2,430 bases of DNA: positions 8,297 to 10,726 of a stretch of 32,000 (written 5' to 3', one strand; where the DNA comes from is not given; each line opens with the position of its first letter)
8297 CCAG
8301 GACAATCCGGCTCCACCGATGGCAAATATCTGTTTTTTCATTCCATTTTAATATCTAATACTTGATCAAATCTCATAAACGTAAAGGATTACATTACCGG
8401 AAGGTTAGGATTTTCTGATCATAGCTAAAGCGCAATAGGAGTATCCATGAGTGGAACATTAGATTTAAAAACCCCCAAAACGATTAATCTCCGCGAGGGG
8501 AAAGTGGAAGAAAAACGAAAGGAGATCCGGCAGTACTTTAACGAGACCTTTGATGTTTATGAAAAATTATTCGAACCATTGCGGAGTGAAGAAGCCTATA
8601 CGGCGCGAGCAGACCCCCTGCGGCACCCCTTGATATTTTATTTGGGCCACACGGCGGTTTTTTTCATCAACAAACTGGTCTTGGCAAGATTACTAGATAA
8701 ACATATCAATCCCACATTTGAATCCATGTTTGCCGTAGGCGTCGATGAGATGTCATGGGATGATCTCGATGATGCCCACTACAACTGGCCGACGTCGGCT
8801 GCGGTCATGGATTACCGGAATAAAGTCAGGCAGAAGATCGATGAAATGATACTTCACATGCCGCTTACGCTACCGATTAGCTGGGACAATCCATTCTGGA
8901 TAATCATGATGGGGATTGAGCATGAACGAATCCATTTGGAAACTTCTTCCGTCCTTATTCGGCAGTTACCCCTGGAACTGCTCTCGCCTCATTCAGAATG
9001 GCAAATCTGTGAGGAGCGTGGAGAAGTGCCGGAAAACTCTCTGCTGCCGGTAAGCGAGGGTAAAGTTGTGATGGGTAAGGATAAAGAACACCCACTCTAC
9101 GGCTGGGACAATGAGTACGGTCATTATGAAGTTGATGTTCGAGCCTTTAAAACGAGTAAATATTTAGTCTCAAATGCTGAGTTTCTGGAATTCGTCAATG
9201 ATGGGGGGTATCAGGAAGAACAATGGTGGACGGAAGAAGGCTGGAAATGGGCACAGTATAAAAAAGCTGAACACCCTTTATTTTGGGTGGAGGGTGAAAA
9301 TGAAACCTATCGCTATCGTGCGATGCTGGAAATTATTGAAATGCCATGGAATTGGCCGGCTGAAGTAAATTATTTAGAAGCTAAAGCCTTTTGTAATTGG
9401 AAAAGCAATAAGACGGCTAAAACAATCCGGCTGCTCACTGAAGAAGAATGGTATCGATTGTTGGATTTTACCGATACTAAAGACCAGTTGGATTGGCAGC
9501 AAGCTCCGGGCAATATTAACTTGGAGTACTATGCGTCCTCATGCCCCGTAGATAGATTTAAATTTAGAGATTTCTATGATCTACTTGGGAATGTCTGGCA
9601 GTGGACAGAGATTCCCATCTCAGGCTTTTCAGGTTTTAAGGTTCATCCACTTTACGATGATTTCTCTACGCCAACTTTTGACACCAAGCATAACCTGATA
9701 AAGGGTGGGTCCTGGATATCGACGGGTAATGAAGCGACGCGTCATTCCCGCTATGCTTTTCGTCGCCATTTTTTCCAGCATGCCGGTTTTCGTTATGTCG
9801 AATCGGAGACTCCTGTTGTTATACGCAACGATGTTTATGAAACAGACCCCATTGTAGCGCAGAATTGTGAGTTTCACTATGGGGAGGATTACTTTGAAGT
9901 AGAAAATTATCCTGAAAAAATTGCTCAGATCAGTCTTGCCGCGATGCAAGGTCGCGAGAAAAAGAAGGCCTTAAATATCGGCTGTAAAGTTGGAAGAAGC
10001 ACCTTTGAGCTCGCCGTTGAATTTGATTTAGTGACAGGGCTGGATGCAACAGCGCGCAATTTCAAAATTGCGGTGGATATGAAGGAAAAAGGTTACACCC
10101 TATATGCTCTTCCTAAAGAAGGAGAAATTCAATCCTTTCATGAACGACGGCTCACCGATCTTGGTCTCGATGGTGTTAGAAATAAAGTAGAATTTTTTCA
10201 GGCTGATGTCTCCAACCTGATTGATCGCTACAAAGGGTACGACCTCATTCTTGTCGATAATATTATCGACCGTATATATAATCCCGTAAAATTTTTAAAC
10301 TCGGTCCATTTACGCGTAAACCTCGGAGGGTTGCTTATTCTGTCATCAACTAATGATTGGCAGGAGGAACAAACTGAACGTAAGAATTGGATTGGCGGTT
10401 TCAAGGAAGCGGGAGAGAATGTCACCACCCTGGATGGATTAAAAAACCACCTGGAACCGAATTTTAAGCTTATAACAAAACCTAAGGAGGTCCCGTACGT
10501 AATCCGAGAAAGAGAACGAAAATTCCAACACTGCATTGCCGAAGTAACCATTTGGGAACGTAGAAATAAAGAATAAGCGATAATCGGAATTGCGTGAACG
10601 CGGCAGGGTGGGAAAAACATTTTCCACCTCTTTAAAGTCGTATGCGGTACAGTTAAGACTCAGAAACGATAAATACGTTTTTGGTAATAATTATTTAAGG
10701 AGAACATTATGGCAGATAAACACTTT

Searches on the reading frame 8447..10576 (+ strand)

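Call 14: search_protein_families(library=pfam, proteins=[window:8447-10576:+], max_evalue=0.001)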
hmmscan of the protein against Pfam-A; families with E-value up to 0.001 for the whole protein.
window:8447-10576:+ (709 aa): 4 families
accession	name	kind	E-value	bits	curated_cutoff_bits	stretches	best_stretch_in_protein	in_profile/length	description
PF03781.23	FGE-sulfatase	-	7.9e-27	94.9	23.3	1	198-451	4-254/255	Sulfatase-modifying factor enzyme 1-like domain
PF12867.12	DinB_2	-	6.8e-09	36.7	24.8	1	31-166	2-127/128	DinB superfamily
PF13847.12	Methyltransf_31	-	7.7e-06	26.1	27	1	568-644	47-128/145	Methyltransferase domain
PF13489.12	Methyltransf_23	-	0.00018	21.7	27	1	495-657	12-140/164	Methyltransferase domain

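Call 38: search_protein_families(library=ncbifam, proteins=[window:8447-10576:+], max_evalue=0.001)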
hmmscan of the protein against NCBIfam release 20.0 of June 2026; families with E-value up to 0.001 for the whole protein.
window:8447-10576:+ (709 aa): 5 families
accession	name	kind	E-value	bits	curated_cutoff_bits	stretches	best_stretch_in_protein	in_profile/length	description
TIGR04344.1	ovoA_Nterm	equivalog_domain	4.2e-212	704.8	400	1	12-451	2-444/444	5-histidylcysteine sulfoxide synthase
TIGR04345.1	ovoA_Cterm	equivalog_domain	1.3e-93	313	170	1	464-705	1-242/242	putative 4-mercaptohistidine N1-methyltransferase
TIGR03440.2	egtB_TIGR03440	equivalog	4.9e-52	177.4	360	1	31-446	5-403/413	ergothioneine biosynthesis protein EgtB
NF041186.1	SenA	equivalog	5.6e-47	160.9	420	1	23-450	4-380/382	selenoneine synthase SenA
TIGR01983.1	UbiG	equivalog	1.7e-05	24.3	102.95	0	504-636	49-155/228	bifunctional 2-polyprenyl-6-hydroxyphenol methylase/3-demethylubiquinol 3-O-methyltransferase UbiG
